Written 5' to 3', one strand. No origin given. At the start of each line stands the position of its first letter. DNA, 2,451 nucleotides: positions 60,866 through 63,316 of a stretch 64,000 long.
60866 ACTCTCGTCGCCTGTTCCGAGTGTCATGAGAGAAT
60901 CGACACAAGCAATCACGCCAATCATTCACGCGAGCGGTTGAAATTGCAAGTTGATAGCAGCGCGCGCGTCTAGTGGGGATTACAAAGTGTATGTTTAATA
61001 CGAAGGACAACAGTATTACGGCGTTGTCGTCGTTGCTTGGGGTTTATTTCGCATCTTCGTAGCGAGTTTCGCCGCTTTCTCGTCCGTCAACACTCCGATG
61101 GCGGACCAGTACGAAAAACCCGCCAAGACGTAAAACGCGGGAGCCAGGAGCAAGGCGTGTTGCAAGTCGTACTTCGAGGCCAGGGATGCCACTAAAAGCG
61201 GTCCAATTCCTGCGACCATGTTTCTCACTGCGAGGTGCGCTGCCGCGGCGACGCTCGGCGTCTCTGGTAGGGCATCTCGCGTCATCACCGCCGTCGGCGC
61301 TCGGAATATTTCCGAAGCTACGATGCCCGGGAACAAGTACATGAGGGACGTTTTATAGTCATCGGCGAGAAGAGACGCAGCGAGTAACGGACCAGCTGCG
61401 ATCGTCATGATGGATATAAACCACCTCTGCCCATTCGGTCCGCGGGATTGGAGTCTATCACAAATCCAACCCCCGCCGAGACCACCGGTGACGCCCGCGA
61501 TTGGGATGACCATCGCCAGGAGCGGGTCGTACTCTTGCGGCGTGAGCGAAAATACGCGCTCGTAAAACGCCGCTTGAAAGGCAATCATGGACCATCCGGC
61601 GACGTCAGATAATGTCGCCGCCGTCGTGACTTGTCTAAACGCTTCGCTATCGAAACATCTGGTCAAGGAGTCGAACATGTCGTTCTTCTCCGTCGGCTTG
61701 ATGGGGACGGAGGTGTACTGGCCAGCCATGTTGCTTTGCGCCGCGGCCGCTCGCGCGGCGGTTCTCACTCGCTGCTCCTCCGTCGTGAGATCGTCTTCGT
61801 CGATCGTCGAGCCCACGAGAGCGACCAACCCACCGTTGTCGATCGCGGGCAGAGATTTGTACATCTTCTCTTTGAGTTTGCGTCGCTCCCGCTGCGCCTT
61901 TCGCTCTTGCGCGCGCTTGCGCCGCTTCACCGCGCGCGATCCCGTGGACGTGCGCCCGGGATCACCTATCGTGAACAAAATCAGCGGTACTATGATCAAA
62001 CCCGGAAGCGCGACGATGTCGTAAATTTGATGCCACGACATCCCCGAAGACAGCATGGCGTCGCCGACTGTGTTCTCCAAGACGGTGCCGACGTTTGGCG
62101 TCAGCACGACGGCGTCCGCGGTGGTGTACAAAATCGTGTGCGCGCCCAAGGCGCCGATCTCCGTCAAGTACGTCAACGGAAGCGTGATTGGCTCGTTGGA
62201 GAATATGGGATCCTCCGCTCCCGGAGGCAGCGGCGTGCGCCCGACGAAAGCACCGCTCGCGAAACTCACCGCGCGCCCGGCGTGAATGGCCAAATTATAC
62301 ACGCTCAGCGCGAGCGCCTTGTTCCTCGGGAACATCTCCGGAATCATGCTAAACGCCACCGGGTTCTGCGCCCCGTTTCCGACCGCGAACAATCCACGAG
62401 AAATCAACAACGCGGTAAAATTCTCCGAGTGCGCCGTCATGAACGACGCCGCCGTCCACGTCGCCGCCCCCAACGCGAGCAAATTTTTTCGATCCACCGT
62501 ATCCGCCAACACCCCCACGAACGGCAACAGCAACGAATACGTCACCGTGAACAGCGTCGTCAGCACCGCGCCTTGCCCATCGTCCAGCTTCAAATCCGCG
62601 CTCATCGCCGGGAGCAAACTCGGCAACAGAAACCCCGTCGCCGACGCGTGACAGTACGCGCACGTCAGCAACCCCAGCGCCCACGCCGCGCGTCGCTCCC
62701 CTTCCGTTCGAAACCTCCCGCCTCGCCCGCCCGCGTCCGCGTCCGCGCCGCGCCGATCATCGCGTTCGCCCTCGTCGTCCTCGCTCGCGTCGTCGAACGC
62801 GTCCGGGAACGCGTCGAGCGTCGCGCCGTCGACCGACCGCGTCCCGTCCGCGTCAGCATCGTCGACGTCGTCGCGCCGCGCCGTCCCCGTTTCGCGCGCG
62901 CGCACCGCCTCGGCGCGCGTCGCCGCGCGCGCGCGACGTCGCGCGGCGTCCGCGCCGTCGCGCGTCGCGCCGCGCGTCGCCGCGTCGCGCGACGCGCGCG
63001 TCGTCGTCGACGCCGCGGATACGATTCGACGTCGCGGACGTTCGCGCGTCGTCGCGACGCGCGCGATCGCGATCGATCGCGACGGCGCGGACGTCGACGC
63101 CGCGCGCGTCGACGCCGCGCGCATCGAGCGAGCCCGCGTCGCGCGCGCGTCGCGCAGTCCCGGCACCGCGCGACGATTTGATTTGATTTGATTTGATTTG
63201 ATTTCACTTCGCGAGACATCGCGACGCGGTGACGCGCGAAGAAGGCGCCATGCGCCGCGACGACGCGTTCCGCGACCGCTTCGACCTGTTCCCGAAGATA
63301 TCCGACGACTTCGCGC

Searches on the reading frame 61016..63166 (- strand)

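Call 5: search_protein_families(library=pfam, proteins=[window:61016-63166:-], max_evalue=1)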
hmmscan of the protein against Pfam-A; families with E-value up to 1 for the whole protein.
window:61016-63166:- (716 aa): 3 families
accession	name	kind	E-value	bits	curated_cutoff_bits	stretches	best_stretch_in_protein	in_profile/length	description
PF07690.21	MFS_1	-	2.5e-25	89.6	33.4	3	169-308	3-144/347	Major Facilitator Superfamily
PF03137.26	OATP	-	7.8e-09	34.8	25.8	1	484-590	266-375/545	Organic Anion Transporter Polypeptide (OATP) family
PF00083.30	Sugar_tr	-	3.9e-06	26.5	22.3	1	216-308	65-161/452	Sugar (and other) transporter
